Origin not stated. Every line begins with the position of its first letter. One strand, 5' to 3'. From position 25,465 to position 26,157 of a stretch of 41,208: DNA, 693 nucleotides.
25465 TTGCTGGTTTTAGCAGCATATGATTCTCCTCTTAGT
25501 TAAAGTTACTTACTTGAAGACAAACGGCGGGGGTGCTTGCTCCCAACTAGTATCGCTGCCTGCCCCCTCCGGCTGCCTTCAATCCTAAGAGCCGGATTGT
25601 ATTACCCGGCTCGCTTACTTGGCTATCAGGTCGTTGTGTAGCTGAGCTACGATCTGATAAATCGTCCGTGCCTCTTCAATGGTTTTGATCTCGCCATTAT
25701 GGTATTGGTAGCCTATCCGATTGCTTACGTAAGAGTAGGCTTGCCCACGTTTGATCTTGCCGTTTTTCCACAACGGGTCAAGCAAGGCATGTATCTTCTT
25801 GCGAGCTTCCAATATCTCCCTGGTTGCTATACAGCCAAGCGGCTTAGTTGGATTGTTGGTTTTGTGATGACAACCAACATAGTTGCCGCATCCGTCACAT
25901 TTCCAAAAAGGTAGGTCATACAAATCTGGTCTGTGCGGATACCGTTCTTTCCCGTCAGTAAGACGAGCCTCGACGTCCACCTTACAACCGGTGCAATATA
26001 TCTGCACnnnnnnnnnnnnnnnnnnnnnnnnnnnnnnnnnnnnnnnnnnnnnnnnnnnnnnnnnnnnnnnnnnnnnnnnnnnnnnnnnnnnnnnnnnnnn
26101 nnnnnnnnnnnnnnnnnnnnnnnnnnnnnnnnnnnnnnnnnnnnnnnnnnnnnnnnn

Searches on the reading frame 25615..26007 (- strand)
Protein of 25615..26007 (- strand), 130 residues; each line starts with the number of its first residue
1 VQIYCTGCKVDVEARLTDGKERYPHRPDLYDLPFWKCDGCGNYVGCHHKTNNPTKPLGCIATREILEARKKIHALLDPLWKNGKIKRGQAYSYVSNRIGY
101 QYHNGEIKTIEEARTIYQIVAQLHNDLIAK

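Call 9: search_protein_families(library=pfam, proteins=[window:25615-26007:-], max_evalue=0.01)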
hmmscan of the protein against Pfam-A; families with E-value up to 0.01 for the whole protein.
window:25615-26007:- (130 aa): 1 family
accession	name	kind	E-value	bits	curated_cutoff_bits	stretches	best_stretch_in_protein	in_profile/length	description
PF11672.13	DUF3268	-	2.3e-16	60.7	28.4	1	17-113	15-109/121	zinc-finger-containing domain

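Call 10: search_protein_families(library=phrogs, proteins=[window:25615-26007:-], max_evalue=0.01)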
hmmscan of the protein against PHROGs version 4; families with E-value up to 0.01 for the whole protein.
window:25615-26007:- (130 aa): 2 families
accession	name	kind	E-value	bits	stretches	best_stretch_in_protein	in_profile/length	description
phrog_1934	-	unknown function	6.8e-29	101.6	1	2-123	13-131/144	-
phrog_25081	-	unknown function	3.4e-08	34.4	1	67-115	8-58/75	-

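Call 93: find_homologous_proteins(query=window:25615-26007:-, max_evalue=1e-8)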
Query window:25615-26007:- (130 aa): 1318 proteins with E <= 1e-8 among 1326 candidates; the best 120 are listed.
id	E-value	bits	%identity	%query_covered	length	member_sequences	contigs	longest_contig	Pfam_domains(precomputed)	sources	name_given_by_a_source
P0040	4.8e-75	268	84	99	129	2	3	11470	PF11672.14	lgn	-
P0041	1.0e-73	264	83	99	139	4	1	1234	PF11672.14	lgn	-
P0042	3.1e-72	259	81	98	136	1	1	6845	PF11672.14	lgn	-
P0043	6.5e-72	258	81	99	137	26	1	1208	PF11672.14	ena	-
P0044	9.4e-72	258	82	100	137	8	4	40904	PF11672.14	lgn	-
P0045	2.2e-71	256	81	99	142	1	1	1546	PF11672.14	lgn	-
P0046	2.5e-71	256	80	98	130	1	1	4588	PF11672.14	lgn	-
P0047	1.1e-70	254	80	100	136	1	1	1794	PF11672.14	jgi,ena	-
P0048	1.2e-70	254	80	99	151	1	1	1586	PF11672.14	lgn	-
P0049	2.2e-70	253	79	99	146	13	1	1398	PF11672.14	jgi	jgi:hypothetical protein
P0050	3.7e-70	252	78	100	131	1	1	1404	PF11672.14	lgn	-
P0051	4.8e-70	252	81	98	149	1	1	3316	PF11672.14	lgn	-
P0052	7.3e-70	252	80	98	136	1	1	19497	PF11672.14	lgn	-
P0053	8.2e-70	251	78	98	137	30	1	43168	PF11672.14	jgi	jgi:hypothetical protein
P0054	8.5e-70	251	78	98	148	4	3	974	PF11672.14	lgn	-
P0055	8.9e-70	251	79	98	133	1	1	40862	PF11672.14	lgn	-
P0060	4.0e-69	249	78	100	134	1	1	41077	PF11672.14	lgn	-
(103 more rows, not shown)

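Call 95: find_related_loci(query=A5, collection=viral_contigs, flank=6000)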
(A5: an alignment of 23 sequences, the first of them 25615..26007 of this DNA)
Query A5 (130 aa) in viral_contigs; peptide patterns used: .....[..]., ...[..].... (x = any residue, [..] = any of these).
152 stretches matched a pattern; 127 encode a relative of the query (tblastn E <= 1e-3); the best 80 are kept; 80 distinct loci.
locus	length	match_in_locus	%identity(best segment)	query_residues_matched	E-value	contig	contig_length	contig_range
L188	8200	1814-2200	80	1-129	2e-69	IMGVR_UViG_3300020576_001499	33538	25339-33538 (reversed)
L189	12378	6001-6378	78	3-128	4e-68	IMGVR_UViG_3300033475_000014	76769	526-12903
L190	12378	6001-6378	78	3-128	4e-68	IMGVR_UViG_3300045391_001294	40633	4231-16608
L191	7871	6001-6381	79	1-127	2e-67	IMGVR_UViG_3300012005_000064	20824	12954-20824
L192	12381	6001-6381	66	2-128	2e-62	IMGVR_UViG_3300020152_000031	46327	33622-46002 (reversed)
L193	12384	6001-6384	69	1-128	3e-60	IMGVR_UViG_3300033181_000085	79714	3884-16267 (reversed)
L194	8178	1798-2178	67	1-127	2e-62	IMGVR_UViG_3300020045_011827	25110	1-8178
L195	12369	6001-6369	67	1-123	3e-55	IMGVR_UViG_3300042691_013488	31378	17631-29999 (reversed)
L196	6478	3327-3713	63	1-127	4e-54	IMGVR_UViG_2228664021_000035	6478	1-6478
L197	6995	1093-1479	63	1-127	4e-54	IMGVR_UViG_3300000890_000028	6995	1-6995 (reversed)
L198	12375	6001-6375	78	3-127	2e-67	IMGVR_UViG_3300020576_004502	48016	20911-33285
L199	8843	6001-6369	62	1-123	4e-53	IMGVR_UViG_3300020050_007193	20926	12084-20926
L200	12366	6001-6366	65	1-122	8e-53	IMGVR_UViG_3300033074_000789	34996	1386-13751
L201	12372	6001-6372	65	1-123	1e-52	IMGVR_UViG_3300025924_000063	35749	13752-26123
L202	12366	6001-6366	64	2-123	9e-53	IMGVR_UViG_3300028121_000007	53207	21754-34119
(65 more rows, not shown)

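Call 98: find_encoding_contigs(protein=P0044, flank=6000, max_places=3)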
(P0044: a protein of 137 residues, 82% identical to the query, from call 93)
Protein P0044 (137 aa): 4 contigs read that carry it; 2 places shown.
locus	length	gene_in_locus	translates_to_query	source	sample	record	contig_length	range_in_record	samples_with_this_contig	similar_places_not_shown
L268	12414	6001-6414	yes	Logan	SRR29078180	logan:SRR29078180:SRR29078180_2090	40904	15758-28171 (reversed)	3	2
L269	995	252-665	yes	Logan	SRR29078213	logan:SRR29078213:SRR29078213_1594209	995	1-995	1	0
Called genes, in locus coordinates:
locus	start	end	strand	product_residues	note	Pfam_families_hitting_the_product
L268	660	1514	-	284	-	PF02899:Phage_int_SAM_1, PF00589:Phage_integrase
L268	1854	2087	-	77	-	-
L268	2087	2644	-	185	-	-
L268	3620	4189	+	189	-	PF01464:SLT, PF18896:SLT_3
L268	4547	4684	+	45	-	-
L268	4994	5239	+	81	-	-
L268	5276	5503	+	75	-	-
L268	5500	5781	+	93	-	-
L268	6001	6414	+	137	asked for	PF11672:DUF3268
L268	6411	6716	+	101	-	-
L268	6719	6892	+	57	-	-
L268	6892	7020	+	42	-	-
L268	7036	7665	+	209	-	-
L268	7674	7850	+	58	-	-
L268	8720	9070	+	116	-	-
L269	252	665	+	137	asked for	PF11672:DUF3268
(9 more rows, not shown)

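Call 99: find_encoding_contigs(protein=P0040, flank=6000, max_places=3)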
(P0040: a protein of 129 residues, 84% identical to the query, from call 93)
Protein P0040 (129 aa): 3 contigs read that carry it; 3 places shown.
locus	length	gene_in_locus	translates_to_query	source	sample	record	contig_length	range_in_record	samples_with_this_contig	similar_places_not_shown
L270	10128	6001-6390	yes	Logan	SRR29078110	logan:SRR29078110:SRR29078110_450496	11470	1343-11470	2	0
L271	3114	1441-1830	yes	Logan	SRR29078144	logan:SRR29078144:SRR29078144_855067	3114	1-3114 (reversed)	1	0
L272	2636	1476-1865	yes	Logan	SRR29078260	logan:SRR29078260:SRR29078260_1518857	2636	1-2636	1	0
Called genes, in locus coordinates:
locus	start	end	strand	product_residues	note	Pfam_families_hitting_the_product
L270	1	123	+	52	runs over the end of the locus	-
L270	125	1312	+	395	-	-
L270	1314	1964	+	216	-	-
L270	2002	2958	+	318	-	-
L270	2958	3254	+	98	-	-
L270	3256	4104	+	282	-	-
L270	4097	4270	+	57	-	-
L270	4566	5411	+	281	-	PF02899:Phage_int_SAM_1, PF00589:Phage_integrase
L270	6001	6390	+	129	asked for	PF11672:DUF3268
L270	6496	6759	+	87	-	-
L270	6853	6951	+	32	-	-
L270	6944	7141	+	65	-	-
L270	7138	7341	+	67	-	-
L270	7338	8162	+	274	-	PF12705:PDDEXK_1 (faint)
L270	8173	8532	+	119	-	-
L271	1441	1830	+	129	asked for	PF11672:DUF3268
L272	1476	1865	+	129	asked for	PF11672:DUF3268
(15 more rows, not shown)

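Call 108: find_encoding_contigs(protein=P0060, flank=6000, max_places=2)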
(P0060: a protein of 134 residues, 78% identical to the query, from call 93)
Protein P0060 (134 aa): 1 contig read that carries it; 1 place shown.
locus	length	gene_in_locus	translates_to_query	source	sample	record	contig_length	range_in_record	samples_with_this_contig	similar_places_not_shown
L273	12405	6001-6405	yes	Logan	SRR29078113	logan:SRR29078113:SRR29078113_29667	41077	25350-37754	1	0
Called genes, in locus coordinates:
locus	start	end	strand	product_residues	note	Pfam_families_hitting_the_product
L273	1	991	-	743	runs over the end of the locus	PF13229:Beta_helix, PF26209:Phage_phiTE_241_C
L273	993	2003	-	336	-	-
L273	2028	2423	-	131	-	-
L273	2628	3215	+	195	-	-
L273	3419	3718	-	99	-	-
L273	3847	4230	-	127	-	-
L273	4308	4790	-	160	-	-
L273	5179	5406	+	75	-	-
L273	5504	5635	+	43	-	-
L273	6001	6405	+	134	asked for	PF11672:DUF3268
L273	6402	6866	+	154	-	-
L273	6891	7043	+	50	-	-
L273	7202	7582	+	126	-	-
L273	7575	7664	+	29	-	-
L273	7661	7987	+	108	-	-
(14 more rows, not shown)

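Call 109: find_encoding_contigs(protein=P0055, flank=6000, max_places=2)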
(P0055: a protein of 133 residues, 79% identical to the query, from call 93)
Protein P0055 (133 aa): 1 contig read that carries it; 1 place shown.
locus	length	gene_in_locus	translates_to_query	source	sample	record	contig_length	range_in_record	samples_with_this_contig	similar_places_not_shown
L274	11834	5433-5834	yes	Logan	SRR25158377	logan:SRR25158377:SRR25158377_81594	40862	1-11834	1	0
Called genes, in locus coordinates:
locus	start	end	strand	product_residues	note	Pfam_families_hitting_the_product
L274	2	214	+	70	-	?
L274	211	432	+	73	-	-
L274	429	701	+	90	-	-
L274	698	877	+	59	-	-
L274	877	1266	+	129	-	-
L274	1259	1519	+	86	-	-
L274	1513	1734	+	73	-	-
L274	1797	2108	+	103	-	-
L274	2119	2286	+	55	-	-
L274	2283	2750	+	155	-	-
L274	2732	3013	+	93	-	-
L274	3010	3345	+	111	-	-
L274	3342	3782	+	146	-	-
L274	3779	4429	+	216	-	-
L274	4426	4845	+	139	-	-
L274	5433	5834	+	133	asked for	PF11672:DUF3268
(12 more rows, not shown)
